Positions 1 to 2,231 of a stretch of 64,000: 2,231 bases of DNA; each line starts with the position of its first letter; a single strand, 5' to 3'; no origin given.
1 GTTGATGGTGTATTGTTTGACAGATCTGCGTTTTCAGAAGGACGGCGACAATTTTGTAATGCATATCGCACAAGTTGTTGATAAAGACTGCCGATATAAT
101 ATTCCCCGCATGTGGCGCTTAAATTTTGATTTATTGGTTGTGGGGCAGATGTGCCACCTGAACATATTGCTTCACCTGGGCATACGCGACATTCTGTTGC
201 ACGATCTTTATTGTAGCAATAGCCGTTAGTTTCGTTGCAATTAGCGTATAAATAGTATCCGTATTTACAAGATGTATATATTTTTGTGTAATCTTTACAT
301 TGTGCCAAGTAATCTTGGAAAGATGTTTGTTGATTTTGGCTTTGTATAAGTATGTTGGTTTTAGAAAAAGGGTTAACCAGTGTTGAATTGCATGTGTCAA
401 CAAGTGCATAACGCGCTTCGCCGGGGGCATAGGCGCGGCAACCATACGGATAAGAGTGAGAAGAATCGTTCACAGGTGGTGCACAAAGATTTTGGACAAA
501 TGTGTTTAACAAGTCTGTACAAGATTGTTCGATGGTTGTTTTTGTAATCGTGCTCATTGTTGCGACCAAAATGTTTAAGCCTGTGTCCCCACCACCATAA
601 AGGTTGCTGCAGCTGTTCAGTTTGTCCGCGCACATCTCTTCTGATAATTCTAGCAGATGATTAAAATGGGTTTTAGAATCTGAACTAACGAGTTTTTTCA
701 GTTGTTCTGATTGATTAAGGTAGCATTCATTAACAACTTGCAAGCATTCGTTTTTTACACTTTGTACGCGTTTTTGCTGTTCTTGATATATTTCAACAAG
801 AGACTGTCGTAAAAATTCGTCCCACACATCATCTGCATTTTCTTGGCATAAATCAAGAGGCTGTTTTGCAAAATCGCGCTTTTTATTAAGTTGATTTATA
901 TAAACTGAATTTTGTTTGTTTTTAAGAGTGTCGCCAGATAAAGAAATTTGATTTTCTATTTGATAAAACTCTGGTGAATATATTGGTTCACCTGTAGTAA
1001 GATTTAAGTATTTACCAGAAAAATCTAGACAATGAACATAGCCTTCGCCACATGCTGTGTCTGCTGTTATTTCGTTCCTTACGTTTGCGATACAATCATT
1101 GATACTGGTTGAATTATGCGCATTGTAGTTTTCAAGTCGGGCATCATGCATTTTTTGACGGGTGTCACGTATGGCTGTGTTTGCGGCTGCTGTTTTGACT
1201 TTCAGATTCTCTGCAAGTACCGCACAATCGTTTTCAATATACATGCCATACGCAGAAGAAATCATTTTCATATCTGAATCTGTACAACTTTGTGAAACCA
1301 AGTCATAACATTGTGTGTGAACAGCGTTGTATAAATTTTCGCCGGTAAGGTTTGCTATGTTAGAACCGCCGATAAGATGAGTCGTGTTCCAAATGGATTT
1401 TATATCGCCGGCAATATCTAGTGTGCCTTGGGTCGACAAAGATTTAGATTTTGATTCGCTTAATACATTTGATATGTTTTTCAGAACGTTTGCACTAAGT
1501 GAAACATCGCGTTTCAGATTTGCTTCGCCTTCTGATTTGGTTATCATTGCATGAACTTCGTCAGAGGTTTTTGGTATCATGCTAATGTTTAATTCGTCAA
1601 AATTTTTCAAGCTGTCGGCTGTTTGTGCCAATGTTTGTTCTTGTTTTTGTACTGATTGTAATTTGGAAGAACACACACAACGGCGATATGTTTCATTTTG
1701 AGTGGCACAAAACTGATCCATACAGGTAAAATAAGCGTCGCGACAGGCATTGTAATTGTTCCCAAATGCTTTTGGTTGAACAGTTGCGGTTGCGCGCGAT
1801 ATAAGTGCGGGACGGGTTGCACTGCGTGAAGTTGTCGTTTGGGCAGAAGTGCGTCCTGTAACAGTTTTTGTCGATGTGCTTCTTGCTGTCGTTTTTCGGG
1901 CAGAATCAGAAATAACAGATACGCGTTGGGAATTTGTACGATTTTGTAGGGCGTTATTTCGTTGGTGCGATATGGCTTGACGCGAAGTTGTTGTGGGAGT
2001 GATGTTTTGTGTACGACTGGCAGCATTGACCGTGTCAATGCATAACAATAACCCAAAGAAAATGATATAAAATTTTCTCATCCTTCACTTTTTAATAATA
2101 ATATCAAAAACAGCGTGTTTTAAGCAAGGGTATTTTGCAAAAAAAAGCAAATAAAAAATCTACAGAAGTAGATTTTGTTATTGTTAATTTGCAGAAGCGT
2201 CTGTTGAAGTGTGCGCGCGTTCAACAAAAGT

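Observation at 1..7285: Tandem array of three paralogous large secreted Cys-rich proteins sharing a C-x6-C-M-[DE]-x-[FY]-C-x9-10-C-x-C-S signature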

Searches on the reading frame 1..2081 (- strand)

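Call 5: search_protein_families(library=pfam, proteins=[window:1-2081:-], max_evalue=1)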
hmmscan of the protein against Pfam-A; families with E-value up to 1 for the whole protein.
window:1-2081:- (693 aa): 0 families

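Call 6: search_protein_families(library=ncbifam, proteins=[window:1-2081:-], max_evalue=1)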
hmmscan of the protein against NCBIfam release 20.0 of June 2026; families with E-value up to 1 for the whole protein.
window:1-2081:- (693 aa): 0 families
